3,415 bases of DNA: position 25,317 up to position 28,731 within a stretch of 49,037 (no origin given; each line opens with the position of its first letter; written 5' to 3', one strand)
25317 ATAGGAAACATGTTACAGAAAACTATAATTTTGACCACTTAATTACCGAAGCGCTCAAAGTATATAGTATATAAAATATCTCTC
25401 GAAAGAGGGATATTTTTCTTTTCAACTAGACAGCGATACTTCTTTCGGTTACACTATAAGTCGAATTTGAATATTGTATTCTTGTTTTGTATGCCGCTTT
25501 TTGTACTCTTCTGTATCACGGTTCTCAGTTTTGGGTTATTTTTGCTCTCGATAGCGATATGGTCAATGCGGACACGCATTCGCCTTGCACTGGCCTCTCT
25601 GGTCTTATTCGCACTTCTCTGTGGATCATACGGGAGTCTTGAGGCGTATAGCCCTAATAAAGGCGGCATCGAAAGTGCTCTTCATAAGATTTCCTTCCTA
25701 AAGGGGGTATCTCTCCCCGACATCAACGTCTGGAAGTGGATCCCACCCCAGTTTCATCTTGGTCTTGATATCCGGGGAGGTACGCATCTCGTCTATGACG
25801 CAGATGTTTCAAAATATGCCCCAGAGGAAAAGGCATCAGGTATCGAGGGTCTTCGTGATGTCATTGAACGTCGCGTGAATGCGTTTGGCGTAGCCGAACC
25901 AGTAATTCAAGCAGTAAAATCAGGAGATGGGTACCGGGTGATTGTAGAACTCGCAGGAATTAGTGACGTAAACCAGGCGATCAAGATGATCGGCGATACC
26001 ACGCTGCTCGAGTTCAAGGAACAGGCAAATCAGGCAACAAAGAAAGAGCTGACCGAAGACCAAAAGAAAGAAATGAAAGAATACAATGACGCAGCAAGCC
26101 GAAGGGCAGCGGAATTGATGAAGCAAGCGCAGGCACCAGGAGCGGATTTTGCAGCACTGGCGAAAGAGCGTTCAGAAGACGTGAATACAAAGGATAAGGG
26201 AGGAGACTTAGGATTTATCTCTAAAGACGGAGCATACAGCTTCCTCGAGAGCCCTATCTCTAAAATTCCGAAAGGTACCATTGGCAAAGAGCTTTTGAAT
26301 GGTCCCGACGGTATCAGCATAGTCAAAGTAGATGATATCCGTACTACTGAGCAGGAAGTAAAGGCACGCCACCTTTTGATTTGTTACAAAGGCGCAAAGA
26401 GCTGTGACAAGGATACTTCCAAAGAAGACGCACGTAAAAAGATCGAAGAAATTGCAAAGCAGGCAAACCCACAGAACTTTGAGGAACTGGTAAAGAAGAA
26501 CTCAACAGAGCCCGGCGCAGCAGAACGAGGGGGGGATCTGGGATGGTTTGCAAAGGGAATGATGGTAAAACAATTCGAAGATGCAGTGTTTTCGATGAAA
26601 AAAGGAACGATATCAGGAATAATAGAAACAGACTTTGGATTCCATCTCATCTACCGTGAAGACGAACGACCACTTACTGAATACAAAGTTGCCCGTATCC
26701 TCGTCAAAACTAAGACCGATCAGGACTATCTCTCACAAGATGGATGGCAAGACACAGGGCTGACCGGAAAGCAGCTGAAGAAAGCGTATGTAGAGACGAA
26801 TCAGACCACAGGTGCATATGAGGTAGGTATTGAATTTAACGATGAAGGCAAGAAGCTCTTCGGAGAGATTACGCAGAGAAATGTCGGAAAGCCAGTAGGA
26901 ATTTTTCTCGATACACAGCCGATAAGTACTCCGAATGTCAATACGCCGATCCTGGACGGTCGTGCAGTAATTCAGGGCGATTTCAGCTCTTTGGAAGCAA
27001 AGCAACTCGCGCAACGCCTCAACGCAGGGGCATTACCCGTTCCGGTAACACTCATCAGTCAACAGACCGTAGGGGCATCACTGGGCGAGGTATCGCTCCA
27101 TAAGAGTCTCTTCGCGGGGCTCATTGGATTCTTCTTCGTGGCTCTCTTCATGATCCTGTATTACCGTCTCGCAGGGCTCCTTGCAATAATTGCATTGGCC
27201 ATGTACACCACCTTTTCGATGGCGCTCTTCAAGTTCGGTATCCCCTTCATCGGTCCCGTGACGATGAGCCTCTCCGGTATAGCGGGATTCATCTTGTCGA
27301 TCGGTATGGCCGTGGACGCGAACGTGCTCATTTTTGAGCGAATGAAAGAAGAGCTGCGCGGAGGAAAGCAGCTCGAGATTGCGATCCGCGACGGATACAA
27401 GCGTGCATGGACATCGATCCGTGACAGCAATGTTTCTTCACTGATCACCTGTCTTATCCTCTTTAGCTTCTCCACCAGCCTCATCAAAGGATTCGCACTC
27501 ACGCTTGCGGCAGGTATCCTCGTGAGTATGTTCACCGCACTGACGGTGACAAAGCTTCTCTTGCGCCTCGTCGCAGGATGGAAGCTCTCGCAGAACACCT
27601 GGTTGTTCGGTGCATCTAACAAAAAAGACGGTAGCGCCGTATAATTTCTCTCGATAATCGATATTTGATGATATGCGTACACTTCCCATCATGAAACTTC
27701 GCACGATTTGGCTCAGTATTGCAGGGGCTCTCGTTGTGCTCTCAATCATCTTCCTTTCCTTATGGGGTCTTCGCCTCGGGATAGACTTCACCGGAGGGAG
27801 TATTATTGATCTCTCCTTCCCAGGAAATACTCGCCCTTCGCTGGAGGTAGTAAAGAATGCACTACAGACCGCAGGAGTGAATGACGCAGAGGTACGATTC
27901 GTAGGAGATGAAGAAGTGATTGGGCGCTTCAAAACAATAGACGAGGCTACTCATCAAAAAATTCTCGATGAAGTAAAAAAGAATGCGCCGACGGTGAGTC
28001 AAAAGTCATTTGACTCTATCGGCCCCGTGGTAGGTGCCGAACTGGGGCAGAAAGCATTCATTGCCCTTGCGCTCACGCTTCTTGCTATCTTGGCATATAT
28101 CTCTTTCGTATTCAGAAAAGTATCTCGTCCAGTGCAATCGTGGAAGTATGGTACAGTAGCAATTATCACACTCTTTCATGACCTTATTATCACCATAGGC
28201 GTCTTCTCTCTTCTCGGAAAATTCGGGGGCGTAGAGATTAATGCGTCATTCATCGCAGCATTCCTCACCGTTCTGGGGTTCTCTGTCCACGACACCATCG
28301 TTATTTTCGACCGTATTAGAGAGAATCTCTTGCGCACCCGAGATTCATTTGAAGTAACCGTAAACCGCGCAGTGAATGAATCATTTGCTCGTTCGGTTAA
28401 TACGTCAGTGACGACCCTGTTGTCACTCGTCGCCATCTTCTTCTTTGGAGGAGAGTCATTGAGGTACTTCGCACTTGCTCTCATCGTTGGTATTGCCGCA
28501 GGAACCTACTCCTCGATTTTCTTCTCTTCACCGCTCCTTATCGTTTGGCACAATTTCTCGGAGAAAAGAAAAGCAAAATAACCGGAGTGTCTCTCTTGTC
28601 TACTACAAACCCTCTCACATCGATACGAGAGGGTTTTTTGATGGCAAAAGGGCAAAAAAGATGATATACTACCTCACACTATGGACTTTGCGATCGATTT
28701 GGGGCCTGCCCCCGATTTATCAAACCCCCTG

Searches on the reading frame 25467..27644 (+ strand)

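Call 35: search_protein_families(library=pfam, proteins=[window:25467-27644:+], max_evalue=0.0001)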
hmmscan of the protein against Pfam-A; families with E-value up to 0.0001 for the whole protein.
window:25467-27644:+ (725 aa): 8 families
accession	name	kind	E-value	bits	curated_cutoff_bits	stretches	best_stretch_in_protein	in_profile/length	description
PF13616.12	Rotamase_3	-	1.1e-40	139.2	22.5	2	284-396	2-111/116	PPIC-type PPIASE domain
PF00639.27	Rotamase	-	7.5e-37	126.7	21.7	2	302-399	1-97/97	PPIC-type PPIASE domain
PF22599.2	SecDF_P1_head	-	5.5e-27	94.4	27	1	429-525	18-114/114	SecDF, P1 head subdomain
PF21760.3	SecD_1st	-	1.1e-16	60.5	27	1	129-186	4-58/60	Protein translocase subunit SecDF, P1 domain, N-terminal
PF13145.12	Rotamase_2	-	2.4e-11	44.9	27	1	319-402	32-110/121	PPIC-type PPIASE domain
PF03176.21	MMPL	-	1.7e-10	40.8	20.5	1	539-710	137-317/333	MMPL family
PF02355.23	SecD_SecF_C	-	4.2e-10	39.8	20.5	1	528-699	14-183/189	Protein export membrane protein SecD/SecF, C-terminal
PF00873.25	ACR_tran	-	2.4e-05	22.7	28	1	533-719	324-507/1021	AcrB/AcrD/AcrF family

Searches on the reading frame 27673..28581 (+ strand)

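Call 36: search_protein_families(library=pfam, proteins=[window:27673-28581:+], max_evalue=0.0001)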
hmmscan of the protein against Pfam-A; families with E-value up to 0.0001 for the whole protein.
window:27673-28581:+ (302 aa): 2 families
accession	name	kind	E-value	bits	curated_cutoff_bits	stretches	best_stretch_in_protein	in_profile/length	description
PF02355.23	SecD_SecF_C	-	8.2e-57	192.1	20.5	1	99-293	4-187/189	Protein export membrane protein SecD/SecF, C-terminal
PF07549.19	Sec_GG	-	1.1e-05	25.2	20.3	1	32-49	7-24/28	SecD/SecF GG Motif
